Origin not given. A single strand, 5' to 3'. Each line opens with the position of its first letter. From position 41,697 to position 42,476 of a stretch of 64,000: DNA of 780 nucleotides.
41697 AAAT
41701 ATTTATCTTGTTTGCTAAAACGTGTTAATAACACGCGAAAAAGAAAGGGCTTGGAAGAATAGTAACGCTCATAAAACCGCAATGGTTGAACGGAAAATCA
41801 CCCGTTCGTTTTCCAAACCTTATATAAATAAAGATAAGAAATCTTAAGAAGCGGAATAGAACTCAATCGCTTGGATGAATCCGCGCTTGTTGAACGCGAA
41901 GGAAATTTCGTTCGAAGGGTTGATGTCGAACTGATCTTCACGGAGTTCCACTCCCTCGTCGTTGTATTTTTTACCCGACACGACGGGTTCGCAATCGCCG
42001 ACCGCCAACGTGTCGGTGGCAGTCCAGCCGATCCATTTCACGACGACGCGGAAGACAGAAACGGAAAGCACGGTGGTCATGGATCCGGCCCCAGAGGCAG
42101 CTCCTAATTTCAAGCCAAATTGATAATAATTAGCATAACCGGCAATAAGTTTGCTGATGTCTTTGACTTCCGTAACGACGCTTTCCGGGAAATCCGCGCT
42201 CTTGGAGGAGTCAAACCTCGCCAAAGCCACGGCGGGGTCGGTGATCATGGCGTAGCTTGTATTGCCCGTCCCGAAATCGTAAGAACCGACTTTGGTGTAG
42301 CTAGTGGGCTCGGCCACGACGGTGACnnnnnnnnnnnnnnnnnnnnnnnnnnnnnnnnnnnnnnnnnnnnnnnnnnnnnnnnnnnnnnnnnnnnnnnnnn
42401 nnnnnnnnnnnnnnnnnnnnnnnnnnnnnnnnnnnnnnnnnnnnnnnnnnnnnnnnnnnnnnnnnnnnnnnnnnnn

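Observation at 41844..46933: Tandem paralogous ~800-aa Big_2 surface lipoproteins inserted between groESL and the ADH gene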

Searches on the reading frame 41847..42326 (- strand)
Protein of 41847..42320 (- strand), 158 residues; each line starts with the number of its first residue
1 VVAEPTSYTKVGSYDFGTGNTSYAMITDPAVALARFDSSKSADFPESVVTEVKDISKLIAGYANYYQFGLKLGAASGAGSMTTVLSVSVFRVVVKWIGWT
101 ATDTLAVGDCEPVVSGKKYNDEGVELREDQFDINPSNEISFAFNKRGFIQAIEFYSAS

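Call 16: search_protein_families(library=pfam, proteins=[window:41847-42320:-], max_evalue=10)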
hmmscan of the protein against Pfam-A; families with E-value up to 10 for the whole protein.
window:41847-42320:- (158 aa): 0 families

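Call 26: find_homologous_proteins(query=window:41847-42320:-, max_evalue=0.01)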
Query window:41847-42320:- (158 aa): 2 proteins with E <= 0.01 among 53 candidates.
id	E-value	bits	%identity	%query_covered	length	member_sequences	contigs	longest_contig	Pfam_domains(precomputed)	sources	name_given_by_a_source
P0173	3.7e-60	220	70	100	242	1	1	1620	PF26182.1,PF02368.25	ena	-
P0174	2.3e-38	149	76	59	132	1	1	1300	-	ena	-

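Call 60: predict_structure(alignment_id=A6)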
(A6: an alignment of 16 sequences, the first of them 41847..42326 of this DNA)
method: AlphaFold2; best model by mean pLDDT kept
length: 160 residues; sequences in the alignment: 16
mean_pLDDT: 93.7   pTM: 0.88
mean pLDDT of the five models: 93.7, 92.8, 90.7, 90.5, 90.4
residues with pLDDT >= 90: 140; 70-90: 13; 50-70: 7; < 50: 0
segments of 3 or more residues with pLDDT < 50: none
pLDDT, mean of each block of 10 residues (from residue 1): 67 95 90 96 93 98 93 94 98 98 97 97 92 97 98 95
secondary structure, 60 per line:
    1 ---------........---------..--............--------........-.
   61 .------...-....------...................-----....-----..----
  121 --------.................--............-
elements in order: E10-17 H31-41 E51-58 E72-75 E82-100 E106-109 E129-145 E148-159
